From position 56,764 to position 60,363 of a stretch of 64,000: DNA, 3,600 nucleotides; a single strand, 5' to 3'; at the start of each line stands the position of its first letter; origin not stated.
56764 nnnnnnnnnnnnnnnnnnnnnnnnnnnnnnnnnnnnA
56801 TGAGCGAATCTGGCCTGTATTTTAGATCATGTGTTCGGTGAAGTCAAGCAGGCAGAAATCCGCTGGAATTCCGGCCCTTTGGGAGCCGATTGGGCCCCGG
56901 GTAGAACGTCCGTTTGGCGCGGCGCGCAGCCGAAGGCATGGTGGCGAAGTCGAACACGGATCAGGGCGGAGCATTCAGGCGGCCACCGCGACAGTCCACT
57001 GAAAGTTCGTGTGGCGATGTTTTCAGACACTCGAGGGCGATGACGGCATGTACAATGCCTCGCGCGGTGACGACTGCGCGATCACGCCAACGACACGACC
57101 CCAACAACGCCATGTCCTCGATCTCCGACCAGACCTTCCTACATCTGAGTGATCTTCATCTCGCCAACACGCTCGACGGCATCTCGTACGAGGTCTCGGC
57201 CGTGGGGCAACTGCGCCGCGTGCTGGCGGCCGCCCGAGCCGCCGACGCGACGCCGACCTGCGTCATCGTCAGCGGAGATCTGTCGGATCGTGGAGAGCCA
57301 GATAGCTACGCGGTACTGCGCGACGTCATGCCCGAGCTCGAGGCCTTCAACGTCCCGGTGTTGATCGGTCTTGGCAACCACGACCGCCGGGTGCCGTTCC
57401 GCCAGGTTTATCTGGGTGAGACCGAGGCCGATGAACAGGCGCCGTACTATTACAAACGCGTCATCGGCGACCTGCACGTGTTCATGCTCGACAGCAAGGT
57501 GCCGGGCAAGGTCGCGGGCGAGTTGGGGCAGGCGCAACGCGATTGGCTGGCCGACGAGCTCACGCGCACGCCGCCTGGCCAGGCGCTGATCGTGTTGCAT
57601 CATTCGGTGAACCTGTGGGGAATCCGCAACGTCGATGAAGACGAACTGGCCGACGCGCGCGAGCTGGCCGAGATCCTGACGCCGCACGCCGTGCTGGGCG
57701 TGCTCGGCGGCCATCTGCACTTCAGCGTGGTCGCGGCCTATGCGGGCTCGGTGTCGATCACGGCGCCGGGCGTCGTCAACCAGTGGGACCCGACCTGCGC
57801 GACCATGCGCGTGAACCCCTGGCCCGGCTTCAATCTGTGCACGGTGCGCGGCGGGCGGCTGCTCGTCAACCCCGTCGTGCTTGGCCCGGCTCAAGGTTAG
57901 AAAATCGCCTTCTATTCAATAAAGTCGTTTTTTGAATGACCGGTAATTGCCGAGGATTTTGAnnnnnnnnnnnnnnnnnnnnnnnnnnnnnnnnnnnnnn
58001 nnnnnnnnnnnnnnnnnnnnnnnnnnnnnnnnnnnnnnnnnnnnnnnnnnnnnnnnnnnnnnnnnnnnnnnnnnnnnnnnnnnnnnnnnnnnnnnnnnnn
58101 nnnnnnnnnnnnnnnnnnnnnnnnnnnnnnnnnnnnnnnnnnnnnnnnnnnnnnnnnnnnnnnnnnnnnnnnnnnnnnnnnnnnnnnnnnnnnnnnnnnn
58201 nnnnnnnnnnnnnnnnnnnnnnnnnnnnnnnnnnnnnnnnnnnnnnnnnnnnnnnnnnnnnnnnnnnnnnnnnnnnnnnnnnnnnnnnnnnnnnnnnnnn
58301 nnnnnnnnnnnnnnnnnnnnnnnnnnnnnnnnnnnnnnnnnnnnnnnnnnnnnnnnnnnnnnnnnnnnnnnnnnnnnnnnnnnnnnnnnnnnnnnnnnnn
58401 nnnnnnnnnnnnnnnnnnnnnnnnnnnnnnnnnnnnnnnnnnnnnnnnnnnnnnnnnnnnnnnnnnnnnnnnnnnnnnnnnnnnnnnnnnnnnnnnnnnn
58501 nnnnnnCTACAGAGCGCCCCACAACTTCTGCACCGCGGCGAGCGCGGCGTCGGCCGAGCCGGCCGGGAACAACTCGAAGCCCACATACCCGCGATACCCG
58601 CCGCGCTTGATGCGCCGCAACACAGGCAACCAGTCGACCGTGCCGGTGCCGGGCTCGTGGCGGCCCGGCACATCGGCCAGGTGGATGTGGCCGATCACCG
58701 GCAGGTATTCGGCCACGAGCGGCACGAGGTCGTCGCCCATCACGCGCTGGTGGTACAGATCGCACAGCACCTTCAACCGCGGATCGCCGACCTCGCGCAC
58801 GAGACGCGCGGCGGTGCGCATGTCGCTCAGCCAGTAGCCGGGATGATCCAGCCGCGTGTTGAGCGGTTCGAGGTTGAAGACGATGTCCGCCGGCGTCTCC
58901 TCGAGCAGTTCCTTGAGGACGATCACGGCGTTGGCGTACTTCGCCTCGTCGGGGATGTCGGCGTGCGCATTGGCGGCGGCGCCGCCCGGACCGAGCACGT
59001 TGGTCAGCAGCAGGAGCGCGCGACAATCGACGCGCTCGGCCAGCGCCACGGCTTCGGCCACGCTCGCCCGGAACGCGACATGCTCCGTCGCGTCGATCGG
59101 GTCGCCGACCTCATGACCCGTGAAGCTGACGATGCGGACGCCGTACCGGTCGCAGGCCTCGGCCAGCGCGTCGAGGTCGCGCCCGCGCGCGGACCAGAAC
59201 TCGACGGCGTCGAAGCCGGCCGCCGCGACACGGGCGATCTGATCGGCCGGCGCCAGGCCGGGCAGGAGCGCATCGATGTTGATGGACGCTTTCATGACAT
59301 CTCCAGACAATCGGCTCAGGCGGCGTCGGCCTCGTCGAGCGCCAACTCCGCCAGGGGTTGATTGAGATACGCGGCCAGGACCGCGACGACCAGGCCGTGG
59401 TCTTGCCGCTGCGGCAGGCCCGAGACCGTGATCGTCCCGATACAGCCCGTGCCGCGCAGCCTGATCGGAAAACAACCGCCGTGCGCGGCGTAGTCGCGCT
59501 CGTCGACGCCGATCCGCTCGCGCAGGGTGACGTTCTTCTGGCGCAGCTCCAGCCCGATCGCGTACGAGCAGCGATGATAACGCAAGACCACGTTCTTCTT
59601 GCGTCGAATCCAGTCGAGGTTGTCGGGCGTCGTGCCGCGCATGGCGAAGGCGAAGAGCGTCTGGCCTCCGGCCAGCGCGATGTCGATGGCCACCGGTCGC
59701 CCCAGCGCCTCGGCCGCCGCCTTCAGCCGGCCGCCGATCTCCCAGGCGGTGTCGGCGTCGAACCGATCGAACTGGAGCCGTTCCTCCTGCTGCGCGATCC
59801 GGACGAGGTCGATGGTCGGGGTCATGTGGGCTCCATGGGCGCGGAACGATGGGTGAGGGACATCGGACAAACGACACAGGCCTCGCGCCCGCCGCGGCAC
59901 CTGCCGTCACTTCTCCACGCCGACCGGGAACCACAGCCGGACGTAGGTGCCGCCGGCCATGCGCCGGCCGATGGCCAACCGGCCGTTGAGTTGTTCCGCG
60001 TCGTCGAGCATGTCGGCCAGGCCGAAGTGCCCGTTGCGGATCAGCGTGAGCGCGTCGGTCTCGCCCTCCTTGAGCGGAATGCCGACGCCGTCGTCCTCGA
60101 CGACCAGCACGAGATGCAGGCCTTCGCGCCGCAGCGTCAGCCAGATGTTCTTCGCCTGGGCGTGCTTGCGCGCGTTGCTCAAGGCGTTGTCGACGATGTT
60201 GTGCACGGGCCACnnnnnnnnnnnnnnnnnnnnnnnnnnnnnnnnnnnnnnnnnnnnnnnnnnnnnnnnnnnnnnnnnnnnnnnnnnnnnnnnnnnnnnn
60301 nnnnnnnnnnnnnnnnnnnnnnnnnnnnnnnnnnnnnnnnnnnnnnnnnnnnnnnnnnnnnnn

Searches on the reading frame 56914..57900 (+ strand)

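Call 14: search_protein_families(library=pfam, proteins=[window:56914-57900:+])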
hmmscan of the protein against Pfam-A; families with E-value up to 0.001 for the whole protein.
window:56914-57900:+ (328 aa): 1 family
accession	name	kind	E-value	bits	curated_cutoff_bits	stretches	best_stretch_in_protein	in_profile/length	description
PF00149.33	Metallophos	-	1.3e-14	55.6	21.5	1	74-269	2-189/191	Calcineurin-like phosphoesterase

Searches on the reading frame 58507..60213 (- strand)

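Call 14: search_protein_families(library=pfam, proteins=[window:58507-60213:-])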
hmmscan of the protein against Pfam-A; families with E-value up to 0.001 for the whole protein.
window:58507-60213:- (568 aa): 1 family
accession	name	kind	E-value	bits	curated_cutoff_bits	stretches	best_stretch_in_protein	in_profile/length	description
PF01261.30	AP_endonuc_2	-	7.6e-35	121.2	31.1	1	326-556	1-241/249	Xylose isomerase-like TIM barrel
